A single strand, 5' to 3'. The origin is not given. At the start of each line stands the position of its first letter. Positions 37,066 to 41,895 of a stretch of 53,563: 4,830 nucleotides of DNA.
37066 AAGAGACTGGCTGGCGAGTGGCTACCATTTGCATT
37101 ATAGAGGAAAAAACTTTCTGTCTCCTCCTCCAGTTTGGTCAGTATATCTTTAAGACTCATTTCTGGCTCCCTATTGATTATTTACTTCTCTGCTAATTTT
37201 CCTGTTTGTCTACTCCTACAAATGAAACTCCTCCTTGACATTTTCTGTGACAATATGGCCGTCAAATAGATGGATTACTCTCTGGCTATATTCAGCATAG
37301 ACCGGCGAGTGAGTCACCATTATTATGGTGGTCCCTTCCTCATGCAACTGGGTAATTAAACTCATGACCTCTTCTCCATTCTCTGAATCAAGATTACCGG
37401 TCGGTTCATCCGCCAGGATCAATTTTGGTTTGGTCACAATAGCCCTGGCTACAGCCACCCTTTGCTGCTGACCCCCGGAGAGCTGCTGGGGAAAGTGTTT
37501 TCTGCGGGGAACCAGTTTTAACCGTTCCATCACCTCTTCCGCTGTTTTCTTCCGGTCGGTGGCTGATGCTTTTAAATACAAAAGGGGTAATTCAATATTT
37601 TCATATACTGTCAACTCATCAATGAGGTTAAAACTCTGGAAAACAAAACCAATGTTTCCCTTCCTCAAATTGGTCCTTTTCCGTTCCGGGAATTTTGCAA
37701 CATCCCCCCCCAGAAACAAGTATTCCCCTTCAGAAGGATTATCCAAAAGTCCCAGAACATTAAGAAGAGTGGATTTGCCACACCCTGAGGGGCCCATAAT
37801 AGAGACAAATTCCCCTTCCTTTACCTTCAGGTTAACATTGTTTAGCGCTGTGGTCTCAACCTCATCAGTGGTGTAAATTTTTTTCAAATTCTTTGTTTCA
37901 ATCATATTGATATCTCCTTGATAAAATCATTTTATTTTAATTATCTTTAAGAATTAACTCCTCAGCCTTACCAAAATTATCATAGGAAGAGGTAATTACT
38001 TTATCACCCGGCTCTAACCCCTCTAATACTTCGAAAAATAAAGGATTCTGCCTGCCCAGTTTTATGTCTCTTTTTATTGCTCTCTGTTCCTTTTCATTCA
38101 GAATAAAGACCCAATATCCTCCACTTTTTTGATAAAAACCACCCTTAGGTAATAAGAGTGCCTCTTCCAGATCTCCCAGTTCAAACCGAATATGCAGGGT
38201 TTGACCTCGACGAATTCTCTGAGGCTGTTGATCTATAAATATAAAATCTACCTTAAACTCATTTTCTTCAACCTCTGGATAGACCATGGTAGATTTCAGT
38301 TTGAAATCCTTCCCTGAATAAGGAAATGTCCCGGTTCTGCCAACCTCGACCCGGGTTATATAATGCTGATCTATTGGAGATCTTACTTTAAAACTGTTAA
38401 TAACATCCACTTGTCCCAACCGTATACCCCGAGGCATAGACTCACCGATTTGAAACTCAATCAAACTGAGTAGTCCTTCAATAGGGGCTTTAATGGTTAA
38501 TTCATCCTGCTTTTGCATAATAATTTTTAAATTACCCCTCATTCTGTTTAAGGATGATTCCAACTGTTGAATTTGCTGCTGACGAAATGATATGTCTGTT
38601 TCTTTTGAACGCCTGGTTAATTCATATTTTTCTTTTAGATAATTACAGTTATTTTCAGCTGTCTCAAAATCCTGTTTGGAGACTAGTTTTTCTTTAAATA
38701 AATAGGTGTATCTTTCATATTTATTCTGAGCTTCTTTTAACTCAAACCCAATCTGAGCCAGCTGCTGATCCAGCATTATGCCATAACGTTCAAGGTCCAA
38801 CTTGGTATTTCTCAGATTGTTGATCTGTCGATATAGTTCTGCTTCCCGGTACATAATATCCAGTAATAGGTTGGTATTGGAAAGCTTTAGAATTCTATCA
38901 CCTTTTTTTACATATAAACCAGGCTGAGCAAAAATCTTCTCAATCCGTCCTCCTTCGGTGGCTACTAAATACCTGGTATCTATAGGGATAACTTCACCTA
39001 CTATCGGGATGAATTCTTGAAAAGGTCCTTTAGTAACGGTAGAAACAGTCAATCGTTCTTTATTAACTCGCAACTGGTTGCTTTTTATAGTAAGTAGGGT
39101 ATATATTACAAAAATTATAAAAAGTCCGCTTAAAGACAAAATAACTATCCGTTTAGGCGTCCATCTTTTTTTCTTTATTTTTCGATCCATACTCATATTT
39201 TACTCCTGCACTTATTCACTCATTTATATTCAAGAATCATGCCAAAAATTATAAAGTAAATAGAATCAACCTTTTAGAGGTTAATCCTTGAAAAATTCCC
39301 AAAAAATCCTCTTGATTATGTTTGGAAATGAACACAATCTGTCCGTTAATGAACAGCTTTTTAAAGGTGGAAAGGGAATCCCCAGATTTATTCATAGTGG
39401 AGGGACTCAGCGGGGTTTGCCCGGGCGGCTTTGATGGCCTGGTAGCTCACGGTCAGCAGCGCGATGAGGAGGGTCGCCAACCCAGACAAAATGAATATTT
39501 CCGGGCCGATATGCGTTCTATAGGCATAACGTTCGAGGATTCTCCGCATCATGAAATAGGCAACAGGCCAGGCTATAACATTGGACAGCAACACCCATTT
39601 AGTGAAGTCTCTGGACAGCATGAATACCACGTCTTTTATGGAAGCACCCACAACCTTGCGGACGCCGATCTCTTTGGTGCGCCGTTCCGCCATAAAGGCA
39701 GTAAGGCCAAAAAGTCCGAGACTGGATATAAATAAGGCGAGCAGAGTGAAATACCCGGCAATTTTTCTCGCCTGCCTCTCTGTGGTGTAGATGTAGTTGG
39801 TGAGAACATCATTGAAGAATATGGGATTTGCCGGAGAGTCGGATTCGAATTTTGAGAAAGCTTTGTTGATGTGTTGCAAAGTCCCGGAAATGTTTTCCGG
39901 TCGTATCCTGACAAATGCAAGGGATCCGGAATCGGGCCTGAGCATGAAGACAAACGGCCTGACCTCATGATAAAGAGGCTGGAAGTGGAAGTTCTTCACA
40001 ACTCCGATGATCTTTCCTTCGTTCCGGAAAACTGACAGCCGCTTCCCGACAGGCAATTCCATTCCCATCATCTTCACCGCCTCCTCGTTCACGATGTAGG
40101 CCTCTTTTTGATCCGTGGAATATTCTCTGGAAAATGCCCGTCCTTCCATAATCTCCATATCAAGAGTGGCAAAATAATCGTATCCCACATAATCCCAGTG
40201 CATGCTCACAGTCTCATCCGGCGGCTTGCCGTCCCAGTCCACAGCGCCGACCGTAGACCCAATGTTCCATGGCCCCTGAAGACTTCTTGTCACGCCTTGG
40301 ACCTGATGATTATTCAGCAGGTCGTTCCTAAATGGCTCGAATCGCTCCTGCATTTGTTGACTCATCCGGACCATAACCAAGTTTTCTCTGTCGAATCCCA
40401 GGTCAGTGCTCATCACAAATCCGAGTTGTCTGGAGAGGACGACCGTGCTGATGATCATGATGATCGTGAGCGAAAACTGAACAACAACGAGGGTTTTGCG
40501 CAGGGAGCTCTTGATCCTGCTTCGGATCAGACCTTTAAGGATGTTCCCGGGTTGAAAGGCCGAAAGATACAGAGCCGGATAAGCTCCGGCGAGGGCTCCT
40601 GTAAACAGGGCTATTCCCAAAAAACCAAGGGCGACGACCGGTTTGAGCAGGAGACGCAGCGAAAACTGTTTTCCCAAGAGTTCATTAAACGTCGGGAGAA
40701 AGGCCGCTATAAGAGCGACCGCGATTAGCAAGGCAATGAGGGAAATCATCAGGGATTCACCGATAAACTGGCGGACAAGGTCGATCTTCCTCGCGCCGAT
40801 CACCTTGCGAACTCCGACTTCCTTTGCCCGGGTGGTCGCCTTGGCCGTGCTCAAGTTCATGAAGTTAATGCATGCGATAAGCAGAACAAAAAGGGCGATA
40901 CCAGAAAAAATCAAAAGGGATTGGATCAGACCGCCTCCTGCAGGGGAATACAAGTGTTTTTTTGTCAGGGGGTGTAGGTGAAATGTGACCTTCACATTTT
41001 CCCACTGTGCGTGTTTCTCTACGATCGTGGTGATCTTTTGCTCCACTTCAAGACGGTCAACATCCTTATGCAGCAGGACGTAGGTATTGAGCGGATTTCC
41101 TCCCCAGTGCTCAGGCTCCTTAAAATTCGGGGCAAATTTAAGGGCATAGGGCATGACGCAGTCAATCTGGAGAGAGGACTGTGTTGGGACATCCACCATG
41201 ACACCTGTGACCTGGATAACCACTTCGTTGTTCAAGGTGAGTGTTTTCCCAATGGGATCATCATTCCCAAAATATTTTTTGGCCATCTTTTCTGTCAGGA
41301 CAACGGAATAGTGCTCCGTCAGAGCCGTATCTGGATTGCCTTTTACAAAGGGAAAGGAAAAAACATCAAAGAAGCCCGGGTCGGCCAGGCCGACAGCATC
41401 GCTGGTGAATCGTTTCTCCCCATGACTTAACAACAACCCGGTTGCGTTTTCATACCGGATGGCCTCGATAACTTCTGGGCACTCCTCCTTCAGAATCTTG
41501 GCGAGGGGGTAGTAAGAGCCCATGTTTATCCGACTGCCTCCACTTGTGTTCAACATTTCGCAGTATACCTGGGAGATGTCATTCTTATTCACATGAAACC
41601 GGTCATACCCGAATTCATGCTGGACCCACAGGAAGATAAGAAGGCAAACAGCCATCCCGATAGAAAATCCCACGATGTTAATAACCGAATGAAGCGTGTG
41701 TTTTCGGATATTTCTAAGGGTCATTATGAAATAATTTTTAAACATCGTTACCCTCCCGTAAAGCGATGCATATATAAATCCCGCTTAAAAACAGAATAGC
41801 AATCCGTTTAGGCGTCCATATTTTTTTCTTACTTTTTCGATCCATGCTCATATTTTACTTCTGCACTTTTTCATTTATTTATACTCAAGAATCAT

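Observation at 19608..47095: Ten tandem paralogues of an ~800-aa internally duplicated FtsX/MacB-type permease sharing two ATPases, one adaptor and one outer-membrane factor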

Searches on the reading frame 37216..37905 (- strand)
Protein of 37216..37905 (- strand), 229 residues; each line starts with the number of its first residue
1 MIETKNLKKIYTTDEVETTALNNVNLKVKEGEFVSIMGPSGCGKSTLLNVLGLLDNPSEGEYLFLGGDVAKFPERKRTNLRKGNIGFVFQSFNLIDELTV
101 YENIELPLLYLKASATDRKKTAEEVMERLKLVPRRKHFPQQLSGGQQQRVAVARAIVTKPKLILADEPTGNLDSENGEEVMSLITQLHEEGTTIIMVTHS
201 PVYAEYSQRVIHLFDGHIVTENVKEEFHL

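Call 4: search_protein_families(library=pfam, proteins=[window:37216-37905:-])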
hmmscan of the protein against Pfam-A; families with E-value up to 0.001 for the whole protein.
window:37216-37905:- (229 aa): 6 families
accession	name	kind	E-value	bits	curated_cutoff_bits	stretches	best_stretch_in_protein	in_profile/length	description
PF00005.33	ABC_tran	-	5.2e-37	127.9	25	1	21-169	1-136/137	ABC transporter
PF13304.12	AAA_21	-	3.9e-09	37.4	27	0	34-98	2-70/304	AAA domain, putative AbiEii toxin, Type IV TA system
PF02463.25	SMC_N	-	3e-07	30.5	40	1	127-214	122-212/220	RecF/RecN/SMC N terminal domain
PF03193.22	RsgA_GTPase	-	7.8e-05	23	30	1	9-51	85-126/174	RsgA GTPase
PF03215.21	Rad17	-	0.00037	20.9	23.8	0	19-58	33-72/186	Rad17 P-loop domain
PF20720.3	nSTAND3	-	0.00061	20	27.2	0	16-51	2-37/155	Novel STAND NTPase 3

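Call 6: search_protein_families(library=ncbifam, proteins=[window:37216-37905:-])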
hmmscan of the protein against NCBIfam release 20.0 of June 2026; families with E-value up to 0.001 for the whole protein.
window:37216-37905:- (229 aa): 189 families (the best 25 are shown)
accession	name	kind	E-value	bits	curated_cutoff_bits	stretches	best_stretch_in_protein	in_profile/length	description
NF038007.1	ABC_ATP_DarD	equivalog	2.8e-80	268.9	375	1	1-218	1-218/218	darobactin export ABC transporter ATP-binding protein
NF007826.0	PRK10535.1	equivalog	4.5e-68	230.1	966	1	2-224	5-227/648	macrolide ABC transporter ATP-binding protein/permease MacB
TIGR03608.1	L_ocin_972_ABC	subfamily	5e-68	228.6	254.85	1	6-213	3-206/206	putative bacteriocin export ABC transporter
TIGR02211.1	LolD_lipo_ex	equivalog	1.3e-66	224.3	307.75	1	1-219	1-220/221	lipoprotein-releasing ABC transporter ATP-binding protein LolD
TIGR02673.1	FtsE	equivalog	9.3e-64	215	264.85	1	1-216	1-213/214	cell division ATP-binding protein FtsE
NF007879.0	PRK10584.1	equivalog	9.9e-61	205.4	336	1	2-220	7-226/228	putative ABC transporter ATP-binding protein YbbA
TIGR02982.1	heterocyst_DevA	subfamily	2.7e-60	203.7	295.8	1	2-218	2-219/220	ABC exporter ATP-binding subunit, DevA family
NF008639.0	PRK11629.1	equivalog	2.6e-55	187.4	360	1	2-221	7-227/234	lipoprotein-releasing ABC transporter ATP-binding protein LolD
TIGR02315.1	ABC_phnC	equivalog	5.5e-53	179.9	266.1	1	1-226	1-232/243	phosphonate ABC transporter ATP-binding protein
NF040933.2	ABC_arch_GlcV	equivalog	4e-52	177.2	450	1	2-218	3-220/357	glucose ABC transporter ATP-binding protein GlcV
NF007027.0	PRK09493.1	equivalog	7.8e-51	172.7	379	1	1-221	1-217/240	glutamine ABC transporter ATP-binding protein GlnQ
TIGR03265.1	PhnT2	equivalog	2.3e-49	168.5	457.7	1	12-200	15-194/353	putative 2-aminoethylphosphonate ABC transporter ATP-binding protein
NF008338.0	PRK11124.1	equivalog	3.4e-49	167.5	369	1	5-227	6-228/242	arginine ABC transporter ATP-binding protein ArtP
NF008428.0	PRK11264.1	equivalog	1.9e-47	161.6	406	1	1-221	3-225/250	L-cystine ABC transporter ATP-binding protein TcyN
TIGR00968.1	3a0106s01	subfamily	1.5e-46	158.9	342.75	1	17-221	12-212/237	sulfate ABC transporter ATP-binding protein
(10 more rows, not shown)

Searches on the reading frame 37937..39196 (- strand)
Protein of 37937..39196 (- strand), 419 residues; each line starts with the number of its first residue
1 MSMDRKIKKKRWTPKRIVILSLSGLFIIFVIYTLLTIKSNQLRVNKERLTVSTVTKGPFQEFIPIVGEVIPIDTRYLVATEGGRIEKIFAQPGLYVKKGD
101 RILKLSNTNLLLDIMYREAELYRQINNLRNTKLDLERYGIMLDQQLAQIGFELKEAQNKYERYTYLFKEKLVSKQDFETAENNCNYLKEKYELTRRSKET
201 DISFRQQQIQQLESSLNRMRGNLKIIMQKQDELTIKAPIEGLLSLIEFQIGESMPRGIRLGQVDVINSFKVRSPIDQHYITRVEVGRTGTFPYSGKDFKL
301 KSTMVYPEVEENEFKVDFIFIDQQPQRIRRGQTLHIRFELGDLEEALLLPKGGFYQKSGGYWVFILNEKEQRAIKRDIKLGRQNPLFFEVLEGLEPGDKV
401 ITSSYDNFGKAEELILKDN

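Call 4: search_protein_families(library=pfam, proteins=[window:37937-39196:-])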
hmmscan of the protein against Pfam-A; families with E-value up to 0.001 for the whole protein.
window:37937-39196:- (419 aa): 2 families
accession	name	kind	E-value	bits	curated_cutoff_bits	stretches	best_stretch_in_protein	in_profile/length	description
PF13437.12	HlyD_3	-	1.9e-06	29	22.2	0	234-320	1-93/106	HlyD family secretion protein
PF16576.10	HlyD_D23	-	8.5e-05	22.4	30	0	82-311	27-190/214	Barrel-sandwich domain of CusB or HlyD membrane-fusion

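Call 6: search_protein_families(library=ncbifam, proteins=[window:37937-39196:-])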
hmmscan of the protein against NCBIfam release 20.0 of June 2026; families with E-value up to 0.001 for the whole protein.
window:37937-39196:- (419 aa): 14 families
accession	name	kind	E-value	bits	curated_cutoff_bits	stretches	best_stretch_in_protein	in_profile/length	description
NF038010.1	ABC_adapt_DarC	equivalog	3.1e-61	207.3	450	1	13-409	10-409/417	darobactin export ABC transporter periplasmic adaptor subunit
TIGR01730.1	RND_mfp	subfamily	1.7e-36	125.9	94.9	3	201-404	103-309/322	efflux RND transporter periplasmic adaptor subunit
TIGR00999.1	8a0102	subfamily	3.2e-21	75.7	319.3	1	144-403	27-265/271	CzcB/NccB family metal efflux transporter periplasmic adaptor subunit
TIGR00998.1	8a0101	subfamily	2.9e-12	46.2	390.8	1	82-286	50-258/334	EmrA/EmrK family multidrug efflux transporter periplasmic adaptor subunit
NF008589.1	PRK11556.1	equivalog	3.6e-11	42.6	391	1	327-408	299-379/392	MdtA/MuxA family multidrug efflux RND transporter periplasmic adaptor subunit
NF008606.0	PRK11578.1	equivalog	1.9e-10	40.4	342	1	325-404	284-364/371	macrolide transporter subunit MacA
NF033138.2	RND-peri-MexC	equivalog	2.3e-08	33.6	625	0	338-406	293-361/375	MexC family multidrug efflux RND transporter periplasmic adaptor subunit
TIGR01843.1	type_I_hlyD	subfamily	3e-08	33.1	208.65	1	66-228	34-178/422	HlyD family type I secretion periplasmic adaptor subunit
TIGR02971.1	heterocyst_DevB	subfamily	1.4e-07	31.2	129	1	141-255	101-227/327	ABC exporter membrane fusion protein, DevB family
NF002939.0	PRK03598.1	equivalog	3.9e-07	29.6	393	1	80-245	50-217/332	secretion protein HlyD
NF033834.1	RND_adapt_MexA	exception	2.2e-05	23.7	750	0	328-404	272-348/373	multidrug efflux RND transporter periplasmic adaptor subunit MexA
TIGR01000.1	bacteriocin_acc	subfamily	5.6e-05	22.2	258.85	1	179-262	263-347/457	bacteriocin secretion accessory protein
NF007785.0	PRK10476.1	equivalog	0.00011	21.2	376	1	76-253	50-229/347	multidrug transporter subunit MdtN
NF011715.0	PRK15136.1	equivalog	0.00014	20.6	563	1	82-286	69-269/390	multidrug efflux MFS transporter periplasmic adaptor subunit EmrA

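Call 28: find_related_loci(query=window:37937-39196:-, collection=genome_contigs, flank=10000)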
Query window:37937-39196:- (419 aa) in genome_contigs; peptide patterns used: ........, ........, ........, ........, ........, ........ (x = any residue, [..] = any of these).
383 stretches matched a pattern; 305 encode a relative of the query (tblastn E <= 1e-3); the best 80 are kept; 80 distinct loci.
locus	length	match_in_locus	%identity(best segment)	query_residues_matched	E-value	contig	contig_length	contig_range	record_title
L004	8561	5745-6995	66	1-417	0e+0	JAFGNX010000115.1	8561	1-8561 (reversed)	MAG: Candidatus Aminicenantes bacterium isolate Zod_Metabat.571 k87_3964710, whole genome shotgun sequence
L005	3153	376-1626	66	1-417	0e+0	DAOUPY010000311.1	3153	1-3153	MAG TPA_asm: Fusobacteriaceae bacterium isolate CSMAG_112 CSMAG_112_k141_3940458_length_3153_cov_9.2085, whole genome sh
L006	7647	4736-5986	65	1-417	0e+0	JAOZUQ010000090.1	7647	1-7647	MAG: Candidatus Aminicenantes bacterium isolate GMC8.metabat2.13 GMC8_11020_length_7647_cov_9.104057, whole genome shotg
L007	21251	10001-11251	65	1-417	0e+0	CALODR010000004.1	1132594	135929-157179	MAG: uncultured bacterium isolate HOU_bin.0035 genome assembly, contig: contig_5608, whole genome shotgun sequence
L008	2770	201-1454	65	1-418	0e+0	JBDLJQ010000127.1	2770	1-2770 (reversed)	MAG: Acidobacteriota bacterium isolate MAG103 MAG103_127, whole genome shotgun sequence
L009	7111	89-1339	66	1-417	4e-179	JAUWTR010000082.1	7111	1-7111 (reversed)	MAG: Candidatus Aminicenantes bacterium isolate CSMAG_2585 CSMAG_2585_k127_1056634_length_7111_cov_175.5434, whole genom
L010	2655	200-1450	65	1-417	0e+0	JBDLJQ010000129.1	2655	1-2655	MAG: Acidobacteriota bacterium isolate MAG103 MAG103_129, whole genome shotgun sequence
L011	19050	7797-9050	66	1-418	0e+0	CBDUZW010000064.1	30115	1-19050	MAG TPA_asm: uncultured bacterium isolate SRR22302365_binner123_Refined_103 genome assembly, contig: ERZ25074835.810, wh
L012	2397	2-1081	66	59-418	2e-168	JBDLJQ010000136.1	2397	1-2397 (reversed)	MAG: Acidobacteriota bacterium isolate MAG103 MAG103_136, whole genome shotgun sequence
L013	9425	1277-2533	54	1-419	9e-154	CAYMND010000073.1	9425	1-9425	MAG TPA_asm: uncultured Clostridia bacterium isolate binchicken_co108_206 genome assembly, contig: NODE_15714_length_942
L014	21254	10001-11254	56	3-419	2e-145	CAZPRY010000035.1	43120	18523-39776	MAG TPA_asm: uncultured bacterium isolate SRP178699_co1_642 genome assembly, contig: NODE_816_length_43120_cov_9.223314,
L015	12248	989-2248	54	1-419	6e-145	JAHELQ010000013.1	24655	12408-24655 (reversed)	MAG: Candidatus Aminicenantes bacterium isolate Ww63 NODE_3558_length_24655_cov_2.479172, whole genome shotgun sequence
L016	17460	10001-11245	53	2-417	6e-145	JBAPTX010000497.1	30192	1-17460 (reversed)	MAG: Calditrichia bacterium isolate MFD01233_ilm_asm_bin34 k127_297526, whole genome shotgun sequence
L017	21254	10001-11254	53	1-417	5e-144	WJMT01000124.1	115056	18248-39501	MAG: Candidatus Aminicenantes bacterium isolate Bin_127 k141_4424369, whole genome shotgun sequence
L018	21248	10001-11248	54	3-417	7e-144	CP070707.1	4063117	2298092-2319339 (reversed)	MAG: bacterium isolate bin522 chromosome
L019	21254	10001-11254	53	1-417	6e-143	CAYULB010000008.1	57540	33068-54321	MAG TPA_asm: uncultured Eubacteriales bacterium isolate SRP141376_co1_340 genome assembly, contig: NODE_1414_length_5754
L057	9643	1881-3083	52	18-417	4e-134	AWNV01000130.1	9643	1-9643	Candidatus Aminicenans sakinawicola JGI OTU-1 OP8COM1_redundant_region_0.130, whole genome shotgun sequence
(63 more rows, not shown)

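Call 60: find_encoding_contigs(protein=window:37937-39196:-, flank=2000, max_places=4)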
Protein window:37937-39196:- (419 aa): no gene with exactly this product is on record in the collection.

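Call 73: search_protein_families(library=pfam, proteins=[L057:6331-7869:+, L057:7873-9225:+, L019:14930-16087:+], max_evalue=0.001)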
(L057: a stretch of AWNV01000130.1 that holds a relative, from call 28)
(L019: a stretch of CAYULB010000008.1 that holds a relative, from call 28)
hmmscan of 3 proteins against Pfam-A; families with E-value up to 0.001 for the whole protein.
L057:6331-7869:+ (513 aa): 3 families
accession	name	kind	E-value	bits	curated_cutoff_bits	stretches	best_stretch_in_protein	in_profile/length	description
PF19289.4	PmbA_TldD_3rd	-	7.5e-71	238.2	22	1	278-508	2-220/220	PmbA/TldA metallopeptidase C-terminal domain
PF01523.21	PmbA_TldD_1st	-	1.6e-14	54.2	20.9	1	73-133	1-61/65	PmbA/TldA metallopeptidase domain 1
PF19290.4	PmbA_TldD_2nd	-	7.3e-13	49.4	20.9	1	162-270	2-109/109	PmbA/TldA metallopeptidase central domain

L057:7873-9225:+ (451 aa): 3 families
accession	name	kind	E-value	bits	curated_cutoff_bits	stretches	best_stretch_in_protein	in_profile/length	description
PF19289.4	PmbA_TldD_3rd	-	4.2e-78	261.9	22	1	232-450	1-220/220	PmbA/TldA metallopeptidase C-terminal domain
PF01523.21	PmbA_TldD_1st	-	4e-18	65.8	20.9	1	29-90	1-62/65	PmbA/TldA metallopeptidase domain 1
PF19290.4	PmbA_TldD_2nd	-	3.5e-17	63.3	20.9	1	121-225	3-109/109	PmbA/TldA metallopeptidase central domain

L019:14930-16087:+ (386 aa): 5 families
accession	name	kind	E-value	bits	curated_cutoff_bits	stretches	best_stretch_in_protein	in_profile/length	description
PF01370.27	Epimerase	-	3.4e-36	125.3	20.9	1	57-304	1-240/240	NAD dependent epimerase/dehydratase family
PF16363.11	GDP_Man_Dehyd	-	1.6e-20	74.3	27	1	59-365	2-330/332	GDP-mannose 4,6 dehydratase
PF01073.25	3Beta_HSD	-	5.2e-09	36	22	1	58-236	1-185/280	3-beta hydroxysteroid dehydrogenase/isomerase family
PF05368.20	NmrA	-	0.00013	22.1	27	0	56-173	4-110/298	NmrA-like family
PF13460.12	NAD_binding_10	-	0.001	19.4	27.2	0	61-180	1-107/184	NAD(P)H-binding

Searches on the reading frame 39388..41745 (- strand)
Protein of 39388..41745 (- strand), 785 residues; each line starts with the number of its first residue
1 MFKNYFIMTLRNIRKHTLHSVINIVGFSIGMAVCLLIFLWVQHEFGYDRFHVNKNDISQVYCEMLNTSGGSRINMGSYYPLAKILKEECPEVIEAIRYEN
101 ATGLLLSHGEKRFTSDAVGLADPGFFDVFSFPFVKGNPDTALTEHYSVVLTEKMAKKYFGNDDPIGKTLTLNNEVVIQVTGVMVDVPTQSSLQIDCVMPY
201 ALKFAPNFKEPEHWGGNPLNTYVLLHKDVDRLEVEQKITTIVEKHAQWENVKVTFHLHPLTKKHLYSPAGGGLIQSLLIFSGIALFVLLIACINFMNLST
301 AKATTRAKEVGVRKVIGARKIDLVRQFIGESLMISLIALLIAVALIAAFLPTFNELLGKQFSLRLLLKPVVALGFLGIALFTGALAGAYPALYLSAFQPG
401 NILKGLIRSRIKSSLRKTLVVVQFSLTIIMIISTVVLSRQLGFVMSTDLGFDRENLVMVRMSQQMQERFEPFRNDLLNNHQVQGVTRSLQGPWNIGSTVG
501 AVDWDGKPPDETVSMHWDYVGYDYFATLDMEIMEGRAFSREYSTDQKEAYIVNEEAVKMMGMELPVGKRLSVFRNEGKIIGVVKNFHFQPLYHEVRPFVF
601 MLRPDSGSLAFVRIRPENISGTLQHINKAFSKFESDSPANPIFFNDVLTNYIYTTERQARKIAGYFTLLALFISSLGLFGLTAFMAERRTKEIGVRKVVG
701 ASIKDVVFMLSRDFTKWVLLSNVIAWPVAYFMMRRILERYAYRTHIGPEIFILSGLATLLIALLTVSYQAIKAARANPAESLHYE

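Call 3: search_protein_families(library=pfam, proteins=[window:39388-41745:-])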
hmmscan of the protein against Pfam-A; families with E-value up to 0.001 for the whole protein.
window:39388-41745:- (785 aa): 2 families
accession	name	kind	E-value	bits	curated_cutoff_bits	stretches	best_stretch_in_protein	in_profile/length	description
PF12704.14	MacB_PCD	-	7.1e-34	118.3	27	2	20-240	1-206/207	MacB-like periplasmic core domain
PF02687.27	FtsX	-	1e-28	100.2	25.5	2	283-398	3-119/120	FtsX-like permease C-terminal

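Call 5: search_protein_families(library=ncbifam, proteins=[window:39388-41745:-], max_evalue=0.01)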
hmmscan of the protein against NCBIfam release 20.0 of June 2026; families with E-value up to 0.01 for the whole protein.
window:39388-41745:- (785 aa): 3 families
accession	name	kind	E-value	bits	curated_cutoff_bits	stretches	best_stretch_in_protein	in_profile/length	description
TIGR03434.1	ADOP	subfamily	1.7e-94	317.5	622.3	1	9-785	8-803/803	ADOP family duplicated permease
NF038008.1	ABC_perm_DarB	equivalog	3.2e-40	137.8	700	2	277-767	273-768/777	darobactin export ABC transporter permease subunit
NF007826.0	PRK10535.1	equivalog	1.5e-15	56.6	966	1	104-396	356-638/648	macrolide ABC transporter ATP-binding protein/permease MacB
